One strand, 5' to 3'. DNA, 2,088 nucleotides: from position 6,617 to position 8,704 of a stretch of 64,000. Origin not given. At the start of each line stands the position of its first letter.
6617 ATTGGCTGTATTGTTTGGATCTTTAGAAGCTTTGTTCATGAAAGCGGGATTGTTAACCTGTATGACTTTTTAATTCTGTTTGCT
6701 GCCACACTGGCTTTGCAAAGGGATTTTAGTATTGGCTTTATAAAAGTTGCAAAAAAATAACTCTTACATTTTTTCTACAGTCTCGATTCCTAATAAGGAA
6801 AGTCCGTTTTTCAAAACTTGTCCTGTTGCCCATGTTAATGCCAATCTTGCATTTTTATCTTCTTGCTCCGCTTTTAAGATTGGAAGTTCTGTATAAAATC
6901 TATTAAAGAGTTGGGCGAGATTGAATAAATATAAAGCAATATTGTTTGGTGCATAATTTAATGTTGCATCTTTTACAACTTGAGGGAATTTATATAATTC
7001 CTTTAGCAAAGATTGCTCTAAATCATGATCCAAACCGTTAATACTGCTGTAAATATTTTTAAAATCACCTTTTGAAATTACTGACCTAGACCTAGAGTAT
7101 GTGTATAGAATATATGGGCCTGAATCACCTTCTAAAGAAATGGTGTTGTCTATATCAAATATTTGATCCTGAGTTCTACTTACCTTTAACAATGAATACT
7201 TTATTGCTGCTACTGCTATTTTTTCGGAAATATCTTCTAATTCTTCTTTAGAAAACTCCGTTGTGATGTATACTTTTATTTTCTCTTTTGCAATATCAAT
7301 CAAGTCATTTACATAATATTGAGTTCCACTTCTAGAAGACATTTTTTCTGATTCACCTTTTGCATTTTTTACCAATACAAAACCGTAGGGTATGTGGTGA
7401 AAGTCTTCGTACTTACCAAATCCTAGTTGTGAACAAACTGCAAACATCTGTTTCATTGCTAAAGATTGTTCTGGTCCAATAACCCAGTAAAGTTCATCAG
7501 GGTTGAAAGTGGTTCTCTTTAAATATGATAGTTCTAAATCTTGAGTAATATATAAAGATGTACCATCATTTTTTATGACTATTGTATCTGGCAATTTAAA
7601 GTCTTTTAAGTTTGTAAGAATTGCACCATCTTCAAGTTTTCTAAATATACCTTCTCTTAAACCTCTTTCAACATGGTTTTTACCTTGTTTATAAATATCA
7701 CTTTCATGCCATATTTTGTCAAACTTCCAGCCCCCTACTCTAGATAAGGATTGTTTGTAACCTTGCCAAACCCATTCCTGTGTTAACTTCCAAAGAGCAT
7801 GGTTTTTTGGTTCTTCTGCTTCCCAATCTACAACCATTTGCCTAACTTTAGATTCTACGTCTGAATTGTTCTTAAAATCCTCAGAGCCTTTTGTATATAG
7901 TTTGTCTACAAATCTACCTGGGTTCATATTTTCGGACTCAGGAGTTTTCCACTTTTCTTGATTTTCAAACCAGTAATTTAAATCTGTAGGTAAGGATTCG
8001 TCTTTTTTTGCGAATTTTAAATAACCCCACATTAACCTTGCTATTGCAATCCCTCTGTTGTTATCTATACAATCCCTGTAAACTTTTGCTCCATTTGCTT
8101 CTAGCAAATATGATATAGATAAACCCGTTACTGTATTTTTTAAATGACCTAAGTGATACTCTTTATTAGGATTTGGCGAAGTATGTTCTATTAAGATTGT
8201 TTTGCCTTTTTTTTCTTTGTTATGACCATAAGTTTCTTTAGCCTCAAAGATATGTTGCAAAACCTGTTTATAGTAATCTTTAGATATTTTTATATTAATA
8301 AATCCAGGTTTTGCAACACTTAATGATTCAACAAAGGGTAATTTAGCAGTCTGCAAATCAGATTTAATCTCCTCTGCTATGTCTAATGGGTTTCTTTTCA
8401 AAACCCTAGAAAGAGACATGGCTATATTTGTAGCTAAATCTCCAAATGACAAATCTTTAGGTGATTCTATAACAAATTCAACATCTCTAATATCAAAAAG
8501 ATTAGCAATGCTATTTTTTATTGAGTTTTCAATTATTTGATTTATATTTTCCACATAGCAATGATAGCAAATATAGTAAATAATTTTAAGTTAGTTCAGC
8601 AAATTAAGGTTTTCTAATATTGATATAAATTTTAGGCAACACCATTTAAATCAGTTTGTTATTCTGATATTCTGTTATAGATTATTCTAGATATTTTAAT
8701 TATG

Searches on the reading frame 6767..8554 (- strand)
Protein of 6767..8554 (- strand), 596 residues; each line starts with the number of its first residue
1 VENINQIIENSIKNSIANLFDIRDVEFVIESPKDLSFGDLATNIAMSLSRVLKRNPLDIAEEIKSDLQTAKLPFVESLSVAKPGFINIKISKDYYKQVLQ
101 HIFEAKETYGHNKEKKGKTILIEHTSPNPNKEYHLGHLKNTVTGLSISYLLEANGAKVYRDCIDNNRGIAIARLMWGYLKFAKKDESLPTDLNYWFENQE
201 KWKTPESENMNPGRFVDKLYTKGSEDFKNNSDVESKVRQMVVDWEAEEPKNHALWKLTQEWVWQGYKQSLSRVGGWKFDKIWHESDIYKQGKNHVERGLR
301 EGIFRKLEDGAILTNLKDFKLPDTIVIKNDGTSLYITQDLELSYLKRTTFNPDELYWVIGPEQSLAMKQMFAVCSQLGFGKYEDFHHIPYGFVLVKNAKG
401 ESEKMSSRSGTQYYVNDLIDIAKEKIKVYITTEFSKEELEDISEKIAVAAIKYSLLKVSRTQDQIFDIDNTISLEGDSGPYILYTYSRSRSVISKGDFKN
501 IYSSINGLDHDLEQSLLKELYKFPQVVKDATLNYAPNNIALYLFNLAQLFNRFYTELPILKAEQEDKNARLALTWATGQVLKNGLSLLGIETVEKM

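Call 73: search_protein_families(library=pfam, proteins=[window:6767-8554:-], max_evalue=0.001)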
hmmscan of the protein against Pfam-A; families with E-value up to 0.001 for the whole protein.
window:6767-8554:- (596 aa): 3 families
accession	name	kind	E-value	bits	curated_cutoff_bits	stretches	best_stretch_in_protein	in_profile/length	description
PF00750.26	tRNA-synt_1d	-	9e-39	133.9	23.3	2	215-467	96-348/349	tRNA synthetases class I (R), catalytic domain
PF05746.21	DALR_1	-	2.9e-32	111.7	22.3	1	482-596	1-117/117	DALR anticodon binding domain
PF03485.21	Arg_tRNA_synt_N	-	3.4e-22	79.3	21.5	1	7-90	2-85/85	Arginyl tRNA synthetase N terminal domain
